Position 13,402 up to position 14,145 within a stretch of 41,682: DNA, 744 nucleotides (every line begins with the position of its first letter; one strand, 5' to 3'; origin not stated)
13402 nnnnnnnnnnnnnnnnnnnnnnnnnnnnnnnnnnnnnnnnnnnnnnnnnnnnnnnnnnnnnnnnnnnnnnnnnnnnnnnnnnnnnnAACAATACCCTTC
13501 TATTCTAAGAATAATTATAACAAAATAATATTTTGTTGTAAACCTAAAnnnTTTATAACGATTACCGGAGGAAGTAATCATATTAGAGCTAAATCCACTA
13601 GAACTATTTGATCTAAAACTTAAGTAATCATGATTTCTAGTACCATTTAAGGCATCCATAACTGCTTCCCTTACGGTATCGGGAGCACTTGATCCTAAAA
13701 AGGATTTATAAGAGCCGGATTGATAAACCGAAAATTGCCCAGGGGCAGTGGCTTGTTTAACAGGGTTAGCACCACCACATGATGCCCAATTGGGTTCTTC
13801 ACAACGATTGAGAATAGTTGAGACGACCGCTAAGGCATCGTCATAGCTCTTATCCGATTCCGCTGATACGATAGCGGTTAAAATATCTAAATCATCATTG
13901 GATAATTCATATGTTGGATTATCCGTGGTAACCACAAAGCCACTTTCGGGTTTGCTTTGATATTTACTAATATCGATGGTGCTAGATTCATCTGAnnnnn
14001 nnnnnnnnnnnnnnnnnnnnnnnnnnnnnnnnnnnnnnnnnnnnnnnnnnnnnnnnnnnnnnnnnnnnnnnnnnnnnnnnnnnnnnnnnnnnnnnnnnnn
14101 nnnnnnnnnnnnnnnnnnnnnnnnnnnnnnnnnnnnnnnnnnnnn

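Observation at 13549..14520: SleB-type cell-wall hydrolase domain without a signal peptide, fused to the family A N-domain: candidate T7SS-delivered peptidoglycan hydrolase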

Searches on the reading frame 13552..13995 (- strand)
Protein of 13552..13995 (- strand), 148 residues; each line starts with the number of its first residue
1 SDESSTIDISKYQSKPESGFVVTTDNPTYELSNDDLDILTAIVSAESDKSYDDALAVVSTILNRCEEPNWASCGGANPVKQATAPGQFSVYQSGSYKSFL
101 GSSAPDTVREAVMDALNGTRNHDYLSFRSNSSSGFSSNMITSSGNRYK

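Call 18: search_solved_structures(query=window:13552-13995:-, max_evalue=10, show_alignments=3)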
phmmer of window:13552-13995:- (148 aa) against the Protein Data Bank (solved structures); distinct sequences matched with E-value up to 10: 5.
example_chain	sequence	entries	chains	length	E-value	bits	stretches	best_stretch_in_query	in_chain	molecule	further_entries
8frf_A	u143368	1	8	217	0.013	18.7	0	39-79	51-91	RBL7_C2_3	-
9f5x_l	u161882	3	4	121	0.026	17.7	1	11-48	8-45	NADH:ubiquinone oxidoreductase 20,9 kD-like subunit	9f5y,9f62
6c0d_A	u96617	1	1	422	0.29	14.3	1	90-127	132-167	Amidase, hydantoinase/carbamoylase family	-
3x37_B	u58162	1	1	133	0.51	13.5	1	82-126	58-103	Mitochondrial morphogenesis protein SLD7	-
8fre_A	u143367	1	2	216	0.63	13.2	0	36-81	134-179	RBL4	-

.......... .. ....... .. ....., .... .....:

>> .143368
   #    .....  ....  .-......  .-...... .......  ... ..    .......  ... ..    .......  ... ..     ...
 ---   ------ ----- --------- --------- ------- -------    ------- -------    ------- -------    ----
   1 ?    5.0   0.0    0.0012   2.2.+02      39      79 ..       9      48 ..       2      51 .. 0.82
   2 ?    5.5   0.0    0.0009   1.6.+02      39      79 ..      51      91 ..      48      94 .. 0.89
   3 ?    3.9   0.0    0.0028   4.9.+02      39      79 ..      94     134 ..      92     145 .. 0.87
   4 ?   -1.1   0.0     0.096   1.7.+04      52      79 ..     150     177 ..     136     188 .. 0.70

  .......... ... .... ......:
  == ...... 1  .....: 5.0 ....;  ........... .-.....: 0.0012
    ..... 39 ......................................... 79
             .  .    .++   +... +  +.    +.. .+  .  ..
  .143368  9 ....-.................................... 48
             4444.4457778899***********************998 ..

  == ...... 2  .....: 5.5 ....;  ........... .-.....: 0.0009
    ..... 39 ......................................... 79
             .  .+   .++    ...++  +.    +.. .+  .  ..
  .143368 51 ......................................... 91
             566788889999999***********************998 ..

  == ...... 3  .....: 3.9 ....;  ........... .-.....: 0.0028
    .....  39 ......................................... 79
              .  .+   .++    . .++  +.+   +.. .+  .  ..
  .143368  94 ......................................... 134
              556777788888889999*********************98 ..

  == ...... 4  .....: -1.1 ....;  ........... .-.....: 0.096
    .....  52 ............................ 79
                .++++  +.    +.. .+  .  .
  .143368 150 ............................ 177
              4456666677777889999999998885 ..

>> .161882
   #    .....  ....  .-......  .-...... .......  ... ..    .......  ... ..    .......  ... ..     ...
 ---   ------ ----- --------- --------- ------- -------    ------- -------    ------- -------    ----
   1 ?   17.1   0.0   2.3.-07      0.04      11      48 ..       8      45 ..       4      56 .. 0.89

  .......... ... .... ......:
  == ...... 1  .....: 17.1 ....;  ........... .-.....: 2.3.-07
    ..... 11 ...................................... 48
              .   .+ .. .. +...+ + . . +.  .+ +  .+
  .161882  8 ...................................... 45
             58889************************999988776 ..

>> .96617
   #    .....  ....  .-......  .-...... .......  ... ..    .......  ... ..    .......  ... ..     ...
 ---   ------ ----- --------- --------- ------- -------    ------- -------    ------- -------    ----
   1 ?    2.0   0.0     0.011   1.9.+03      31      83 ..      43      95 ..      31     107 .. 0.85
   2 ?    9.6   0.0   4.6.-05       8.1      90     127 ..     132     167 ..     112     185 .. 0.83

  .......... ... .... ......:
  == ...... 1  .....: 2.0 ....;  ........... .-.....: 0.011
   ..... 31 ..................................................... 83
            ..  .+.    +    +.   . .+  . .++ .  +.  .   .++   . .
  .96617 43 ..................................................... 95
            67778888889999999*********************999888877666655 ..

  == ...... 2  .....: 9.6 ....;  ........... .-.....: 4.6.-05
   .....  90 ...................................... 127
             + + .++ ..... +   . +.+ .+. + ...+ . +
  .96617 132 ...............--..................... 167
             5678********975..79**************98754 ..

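Call 21: search_solved_structures(query=A1, max_evalue=10, show_alignments=3)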
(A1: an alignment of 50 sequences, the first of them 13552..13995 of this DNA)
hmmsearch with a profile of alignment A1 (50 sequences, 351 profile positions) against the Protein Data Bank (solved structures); distinct sequences matched with E-value up to 10: 73 (the best 60 are shown).
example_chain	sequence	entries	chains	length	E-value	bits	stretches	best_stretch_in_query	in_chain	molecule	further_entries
6jfv_B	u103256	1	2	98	0.012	18.6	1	6-83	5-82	Keratin, type II cytoskeletal 5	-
4ilo_A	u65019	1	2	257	0.02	17.8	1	9-168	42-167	CT398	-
3tnu_B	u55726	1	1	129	0.025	17.5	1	7-84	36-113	Keratin, type II cytoskeletal 5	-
4zry_B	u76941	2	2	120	0.032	17.1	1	7-82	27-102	Keratin, type II cytoskeletal 1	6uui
8qae_A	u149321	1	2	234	0.054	16.4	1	10-97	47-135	sc-apCC-6-SLLA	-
7zr2_A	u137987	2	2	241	0.096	15.6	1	9-95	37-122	Spike protein S2',Chimeric protein mimic of SARS-CoV-2 Spike HR1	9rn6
8a3k_UNK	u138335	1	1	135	0.1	15.5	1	16-98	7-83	sc-apCC-4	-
4jeu_B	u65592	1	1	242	0.13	15.1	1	16-160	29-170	Syntaxin-1A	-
1ez3_A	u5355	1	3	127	0.13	15.1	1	17-114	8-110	SYNTAXIN-1A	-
4qkv_A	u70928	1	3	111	0.16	14.9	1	8-89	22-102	Polymerase I and transcript release factor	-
6kos_A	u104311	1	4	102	0.16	14.8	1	9-87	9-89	SUWA (Super WA20)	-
9egn_A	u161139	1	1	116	0.18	14.7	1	8-89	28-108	Caveolae-associated protein 1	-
9r1n_A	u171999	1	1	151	0.21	14.5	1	16-108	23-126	sc-apCC-4-DPH-2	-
8gl3_A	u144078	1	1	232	0.22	14.4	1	9-122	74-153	pRLB-519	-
9eg6_A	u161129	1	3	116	0.25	14.2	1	8-89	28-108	Caveolae-associated protein 1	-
4f55_A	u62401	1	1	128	0.47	13.3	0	235-270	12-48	Spore cortex-lytic enzyme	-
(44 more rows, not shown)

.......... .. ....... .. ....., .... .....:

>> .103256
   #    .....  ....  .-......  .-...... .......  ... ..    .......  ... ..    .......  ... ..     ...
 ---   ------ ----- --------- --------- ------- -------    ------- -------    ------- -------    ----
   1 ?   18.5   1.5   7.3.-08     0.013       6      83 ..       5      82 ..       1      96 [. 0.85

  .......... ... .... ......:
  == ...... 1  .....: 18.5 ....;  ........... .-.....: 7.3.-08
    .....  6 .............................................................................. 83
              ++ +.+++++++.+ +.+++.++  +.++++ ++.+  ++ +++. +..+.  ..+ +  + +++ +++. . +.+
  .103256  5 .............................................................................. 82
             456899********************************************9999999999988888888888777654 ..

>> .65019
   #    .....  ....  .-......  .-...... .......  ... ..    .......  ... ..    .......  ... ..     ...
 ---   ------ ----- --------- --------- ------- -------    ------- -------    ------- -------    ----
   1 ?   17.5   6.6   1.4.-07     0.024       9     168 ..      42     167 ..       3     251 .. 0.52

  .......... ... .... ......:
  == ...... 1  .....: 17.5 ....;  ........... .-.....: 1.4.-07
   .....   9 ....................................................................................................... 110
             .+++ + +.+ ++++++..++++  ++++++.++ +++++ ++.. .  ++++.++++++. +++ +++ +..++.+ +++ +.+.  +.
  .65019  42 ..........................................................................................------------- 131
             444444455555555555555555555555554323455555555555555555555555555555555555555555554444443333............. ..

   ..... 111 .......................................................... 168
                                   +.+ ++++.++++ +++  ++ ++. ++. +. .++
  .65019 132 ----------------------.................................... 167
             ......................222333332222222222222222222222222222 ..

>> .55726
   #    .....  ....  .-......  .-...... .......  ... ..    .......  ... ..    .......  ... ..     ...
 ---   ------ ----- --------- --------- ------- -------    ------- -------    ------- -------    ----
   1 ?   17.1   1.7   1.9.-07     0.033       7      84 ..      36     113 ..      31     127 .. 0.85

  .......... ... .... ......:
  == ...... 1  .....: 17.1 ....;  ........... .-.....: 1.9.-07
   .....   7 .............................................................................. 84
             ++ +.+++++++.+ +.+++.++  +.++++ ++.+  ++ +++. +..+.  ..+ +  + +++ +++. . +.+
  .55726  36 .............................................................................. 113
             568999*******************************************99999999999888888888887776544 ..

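Call 28: predict_structure(alignment_id=A1)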
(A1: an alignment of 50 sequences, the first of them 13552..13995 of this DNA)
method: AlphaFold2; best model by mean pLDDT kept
length: 148 residues; sequences in the alignment: 50
mean_pLDDT: 90.1   pTM: 0.87
mean pLDDT of the five models: 90.1, 83.6, 82.8, 82.4, 80.2
residues with pLDDT >= 90: 105; 70-90: 31; 50-70: 8; < 50: 4
segments of 3 or more residues with pLDDT < 50: 1-4
pLDDT, mean of each block of 10 residues (from residue 1): 63 93 96 98 97 97 91 85 90 96 97 98 87 76 89
secondary structure, 60 per line:
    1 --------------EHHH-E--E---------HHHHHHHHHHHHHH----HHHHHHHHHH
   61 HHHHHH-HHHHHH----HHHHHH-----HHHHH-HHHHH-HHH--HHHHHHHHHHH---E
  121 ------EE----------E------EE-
elements in order: H33-46 H51-66 H68-73 H78-83 H89-93 H95-99 H106-116

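Call 30: fold_search(model_id=the predicted structure, library=pdb)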
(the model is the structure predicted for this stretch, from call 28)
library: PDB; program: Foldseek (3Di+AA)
matches with E <= 10: 9; with E <= 0.001: 0
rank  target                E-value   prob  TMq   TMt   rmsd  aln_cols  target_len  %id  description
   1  4fet_B                8.9e-03  1.00  0.61  0.71   4.5       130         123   22  Catalytic domain of germination-specific lytic tansglycosylase SleB from Bacillus anthracis (released 2012-07-25)
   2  4f55                  1.1e-02  1.00  0.58  0.65   4.8       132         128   20  Crystal Structure of the Catalytic Domain of the Bacillus cereus SleB Protein (released 2012-07-11)
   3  4fet_A                1.3e-02  1.00  0.59  0.70   3.8       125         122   21  Catalytic domain of germination-specific lytic tansglycosylase SleB from Bacillus anthracis (released 2012-07-25)
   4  5jnq                  3.8e+00  0.02  0.18  0.11  12.4       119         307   11  MraY tunicamycin complex (released 2017-01-11)
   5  3oq3_A                6.5e+00  0.03  0.22  0.20   9.7       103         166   12  Structural Basis of Type-I Interferon Sequestration by a Poxvirus Decoy Receptor (released 2011-05-18)
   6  1vf7_F                6.5e+00  0.00  0.10  0.08  18.9       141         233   10  Crystal structure of the membrane fusion protein, MexA of the multidrug transporter (released 2004-05-25)
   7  1t5e_A                7.3e+00  0.01  0.13  0.10  19.4       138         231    9  The structure of MexA (released 2004-05-18)
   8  2f1m_C                8.7e+00  0.00  0.13  0.09  21.4       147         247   12  Conformational flexibility in the multidrug efflux system protein AcrA (released 2006-03-21)
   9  5xu0_A                9.8e+00  0.00  0.13  0.10  21.4       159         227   14  Structure of the membrane fusion protein Spr0693 from Streptococcus pneumoniae R6 (released 2018-01-24)

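Call 38: find_related_loci(query=A1, collection=genome_contigs, flank=10000)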
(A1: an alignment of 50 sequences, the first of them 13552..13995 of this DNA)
Query A1 (148 aa) in genome_contigs; peptide patterns used: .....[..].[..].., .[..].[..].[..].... (x = any residue, [..] = any of these).
94 stretches matched a pattern; 52 encode a relative of the query (tblastn E <= 1e-3); 51 distinct loci.
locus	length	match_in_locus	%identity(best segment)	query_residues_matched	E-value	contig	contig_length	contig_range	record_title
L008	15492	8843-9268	67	7-148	2e-62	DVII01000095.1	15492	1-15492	MAG TPA_asm: Candidatus Coprovivens excrementavium isolate 3297 CHK115__C125346_L15492_ERR2241863, whole genome shotgun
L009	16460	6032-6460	64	6-148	4e-62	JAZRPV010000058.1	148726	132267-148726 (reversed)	MAG: Bacilli bacterium isolate T1900045371_YK20190061.MAGScoT_cleanbin_000010 SGB_6857_k141_2719678, whole genome shotgu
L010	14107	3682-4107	63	7-148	1e-61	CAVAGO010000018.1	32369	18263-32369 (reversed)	bacterium isolate H07602-L1_cleanbin_000025 genome assembly, contig: Spades_H07602-L1_contig_669, whole genome shotgun s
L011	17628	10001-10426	65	7-148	1e-61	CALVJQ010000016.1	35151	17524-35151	MAG: uncultured Bacilli bacterium isolate BRZ_KK__bin32 genome assembly, contig: BRZ_KK__NODE_1916_length_35151_cov_8.44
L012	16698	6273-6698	66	7-148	3e-61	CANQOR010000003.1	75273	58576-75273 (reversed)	MAG: uncultured Bacilli bacterium isolate Lapin-032__bin83 genome assembly, contig: Lapin-032__NODE_578_length_75273_cov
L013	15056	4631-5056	65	7-148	4e-61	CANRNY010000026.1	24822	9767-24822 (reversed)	MAG: uncultured Bacilli bacterium isolate Lapin-020__bin70 genome assembly, contig: Lapin-020__NODE_2503_length_24822_co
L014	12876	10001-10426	64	7-148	9e-61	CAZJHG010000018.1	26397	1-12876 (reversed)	MAG TPA_asm: uncultured Muribaculaceae bacterium isolate SRP225648_co1_607 genome assembly, contig: NODE_4009_length_263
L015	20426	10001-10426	65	7-148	6e-61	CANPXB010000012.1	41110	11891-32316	MAG: uncultured Bacilli bacterium isolate Lapin-004__bin76 genome assembly, contig: Lapin-004__NODE_1078_length_41110_co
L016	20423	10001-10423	66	7-148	3e-60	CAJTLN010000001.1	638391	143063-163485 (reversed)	MAG TPA_asm: uncultured Bacilli bacterium isolate MGBC100111 genome assembly, contig: MGBC100111.1, whole genome shotgun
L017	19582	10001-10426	61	7-148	1e-59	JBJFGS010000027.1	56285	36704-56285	MAG: Candidatus Coprovivens sp. isolate PUUB45_bin.013 NODE_291_length_56285_cov_21.822550, whole genome shotgun sequenc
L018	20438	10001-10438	61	3-148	1e-59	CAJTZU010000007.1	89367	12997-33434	MAG TPA_asm: uncultured Bacilli bacterium isolate MGBC118066 genome assembly, contig: MGBC118066.7, whole genome shotgun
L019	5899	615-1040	63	7-148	6e-59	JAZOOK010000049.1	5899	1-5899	MAG: Candidatus Coprovivens sp. isolate T1900045629_YK20190323.MAGScoT_cleanbin_000017 SGB_8053_k141_960097, whole genom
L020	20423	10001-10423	65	8-148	5e-59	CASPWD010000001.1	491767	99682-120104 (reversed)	MAG: uncultured Bacilli bacterium isolate extra-ERR2497918.26_1677795665 genome assembly, contig: NODE_1_length_491767_c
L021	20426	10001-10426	62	7-148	2e-58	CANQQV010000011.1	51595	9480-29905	MAG: uncultured Bacilli bacterium isolate Lapin-008__bin54 genome assembly, contig: Lapin-008__NODE_819_length_51595_cov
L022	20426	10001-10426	63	7-148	5e-58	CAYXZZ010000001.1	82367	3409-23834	MAG TPA_asm: uncultured Mycoplasma sp. isolate SRP315200_co2_747 genome assembly, contig: NODE_54_length_82367_cov_13.95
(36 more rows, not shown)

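Call 75: search_protein_families(library=pfam, alignment_id=A7, max_evalue=0.01)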
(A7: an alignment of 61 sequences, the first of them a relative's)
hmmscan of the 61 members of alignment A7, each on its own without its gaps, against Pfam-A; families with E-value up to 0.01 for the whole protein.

A. member 1, L016:11477-11737:+ (87 aa): 1 family
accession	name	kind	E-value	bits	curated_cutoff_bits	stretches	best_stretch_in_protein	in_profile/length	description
PF06013.18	WXG100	-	2.6e-05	24.8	27.3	1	7-85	4-82/86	Proteins of 100 residues with WXG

B. families by the number of members that match (of 61 scanned): 32 families (the first 25 are shown)
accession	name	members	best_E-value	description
PF06013.18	WXG100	32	4.9e-09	Proteins of 100 residues with WXG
PF08655.15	DASH_Ask1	2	0.00039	DASH complex subunit Ask1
PF12699.13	phiKZ_IP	2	0.0024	phiKZ-like phage internal head proteins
PF04513.17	Baculo_PEP_C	2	0.0024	Baculovirus polyhedron envelope protein, PEP, C terminus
PF10824.14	T7SS_ESX_EspC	2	0.006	Excreted virulence factor EspC, type VII ESX diderm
PF02033.23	RBFA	1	3.3e-34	Ribosome-binding factor A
PF07462.16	MSP1_C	1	2.7e-05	Merozoite surface protein 1 (MSP1) C-terminus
PF06160.17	EzrA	1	0.00039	Septation ring formation regulator, EzrA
PF14523.12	Syntaxin_2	1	0.00046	Syntaxin-like protein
PF22215.1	MLKL_N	1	0.00088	Mixed lineage kinase domain-like N-terminal domain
PF09763.15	Sec3_CC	1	0.00089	Exocyst complex component Sec3, coiled-coil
PF19071.5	DUF5767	1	0.00097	Family of unknown function (DUF5767)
PF05615.18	THOC7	1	0.0024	Tho complex subunit 7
PF07195.17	FliD_C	1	0.0024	Flagellar hook-associated protein 2 C-terminus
PF07426.16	Dynactin_p22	1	0.0025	Dynactin subunit p22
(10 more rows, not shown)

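Call 78: search_solved_structures(query=A8, max_evalue=1, show_alignments=2)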
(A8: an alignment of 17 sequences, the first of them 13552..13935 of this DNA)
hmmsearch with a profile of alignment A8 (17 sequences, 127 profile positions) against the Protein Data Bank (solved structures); distinct sequences matched with E-value up to 1: 6.
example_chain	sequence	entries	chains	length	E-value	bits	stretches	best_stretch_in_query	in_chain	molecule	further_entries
4f55_A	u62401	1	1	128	6.7e-08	35.9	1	10-112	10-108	Spore cortex-lytic enzyme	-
4fet_B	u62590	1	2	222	3.2e-07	33.8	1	6-112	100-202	Spore cortex-lytic enzyme prepeptide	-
3x37_B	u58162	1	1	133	0.14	15.5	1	50-104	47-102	Mitochondrial morphogenesis protein SLD7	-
9k30_A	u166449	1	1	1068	0.22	14.9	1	39-114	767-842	TbaIscB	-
5en5_A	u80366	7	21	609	0.78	13.1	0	80-115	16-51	Multidrug efflux pump subunit AcrB,Multidrug efflux pump subunit AcrB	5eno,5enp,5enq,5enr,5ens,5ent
7b8r_A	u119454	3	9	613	0.78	13.1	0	80-115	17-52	Multidrug efflux pump subunit AcrB,Multidrug efflux pump subunit AcrB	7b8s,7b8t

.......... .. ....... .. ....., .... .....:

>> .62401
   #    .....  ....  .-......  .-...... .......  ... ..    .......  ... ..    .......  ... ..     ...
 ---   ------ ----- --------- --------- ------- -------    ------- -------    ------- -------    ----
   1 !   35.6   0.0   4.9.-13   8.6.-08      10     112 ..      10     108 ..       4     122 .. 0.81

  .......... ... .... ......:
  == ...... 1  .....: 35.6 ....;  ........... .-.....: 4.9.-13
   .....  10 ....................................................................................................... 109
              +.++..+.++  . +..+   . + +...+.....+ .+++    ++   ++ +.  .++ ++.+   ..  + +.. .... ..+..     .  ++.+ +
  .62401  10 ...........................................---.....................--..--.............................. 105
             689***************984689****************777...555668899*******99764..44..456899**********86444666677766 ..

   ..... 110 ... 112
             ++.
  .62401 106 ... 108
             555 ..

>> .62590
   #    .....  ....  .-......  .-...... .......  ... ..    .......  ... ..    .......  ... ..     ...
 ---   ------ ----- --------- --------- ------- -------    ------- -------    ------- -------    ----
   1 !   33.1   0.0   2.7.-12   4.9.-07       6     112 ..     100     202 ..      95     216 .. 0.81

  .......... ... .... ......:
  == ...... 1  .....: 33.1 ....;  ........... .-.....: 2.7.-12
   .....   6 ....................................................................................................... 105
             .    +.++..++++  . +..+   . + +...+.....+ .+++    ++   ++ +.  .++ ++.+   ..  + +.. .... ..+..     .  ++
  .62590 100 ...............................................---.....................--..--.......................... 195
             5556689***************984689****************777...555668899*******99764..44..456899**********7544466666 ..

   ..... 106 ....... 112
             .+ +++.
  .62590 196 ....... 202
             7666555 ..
